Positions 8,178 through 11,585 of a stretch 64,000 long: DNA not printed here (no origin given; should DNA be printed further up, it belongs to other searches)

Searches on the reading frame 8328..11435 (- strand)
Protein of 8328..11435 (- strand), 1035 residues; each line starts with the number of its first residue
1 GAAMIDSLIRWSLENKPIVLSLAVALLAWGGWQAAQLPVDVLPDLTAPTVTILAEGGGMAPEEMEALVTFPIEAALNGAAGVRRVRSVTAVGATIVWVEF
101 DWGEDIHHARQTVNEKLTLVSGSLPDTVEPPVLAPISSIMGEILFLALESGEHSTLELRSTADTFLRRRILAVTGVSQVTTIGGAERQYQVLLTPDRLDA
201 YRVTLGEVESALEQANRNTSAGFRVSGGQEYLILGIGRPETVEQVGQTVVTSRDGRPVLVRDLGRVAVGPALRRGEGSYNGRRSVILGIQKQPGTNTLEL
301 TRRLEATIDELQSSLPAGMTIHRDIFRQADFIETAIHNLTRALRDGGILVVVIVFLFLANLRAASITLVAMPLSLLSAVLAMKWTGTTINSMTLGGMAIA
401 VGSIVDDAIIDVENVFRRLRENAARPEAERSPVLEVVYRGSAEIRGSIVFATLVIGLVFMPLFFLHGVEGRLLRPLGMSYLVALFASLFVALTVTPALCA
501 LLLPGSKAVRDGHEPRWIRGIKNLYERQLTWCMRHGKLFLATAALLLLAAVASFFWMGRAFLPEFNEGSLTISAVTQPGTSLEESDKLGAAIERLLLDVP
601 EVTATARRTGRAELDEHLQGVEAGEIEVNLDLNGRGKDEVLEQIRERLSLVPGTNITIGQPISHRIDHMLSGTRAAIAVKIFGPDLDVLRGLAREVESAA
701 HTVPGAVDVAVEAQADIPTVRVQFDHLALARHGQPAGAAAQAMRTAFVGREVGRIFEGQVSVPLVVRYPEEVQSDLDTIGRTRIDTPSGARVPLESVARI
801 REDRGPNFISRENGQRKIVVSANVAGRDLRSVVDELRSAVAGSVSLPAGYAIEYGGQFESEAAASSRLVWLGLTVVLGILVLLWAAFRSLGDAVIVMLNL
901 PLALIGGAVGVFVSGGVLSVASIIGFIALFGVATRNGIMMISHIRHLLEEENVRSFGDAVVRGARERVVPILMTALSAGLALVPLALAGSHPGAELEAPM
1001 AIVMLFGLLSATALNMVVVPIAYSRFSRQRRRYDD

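Call 52: search_protein_families(library=pfam, proteins=[window:8328-11435:-], max_evalue=0.001)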
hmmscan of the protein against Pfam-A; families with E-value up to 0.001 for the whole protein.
window:8328-11435:- (1035 aa): 2 families
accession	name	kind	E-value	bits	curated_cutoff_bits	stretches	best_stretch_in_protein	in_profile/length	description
PF00873.25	ACR_tran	-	6.3e-265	882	28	1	10-1025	3-1019/1021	AcrB/AcrD/AcrF family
PF02355.23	SecD_SecF_C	-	0.00012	22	20.5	0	868-1012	33-176/189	Protein export membrane protein SecD/SecF, C-terminal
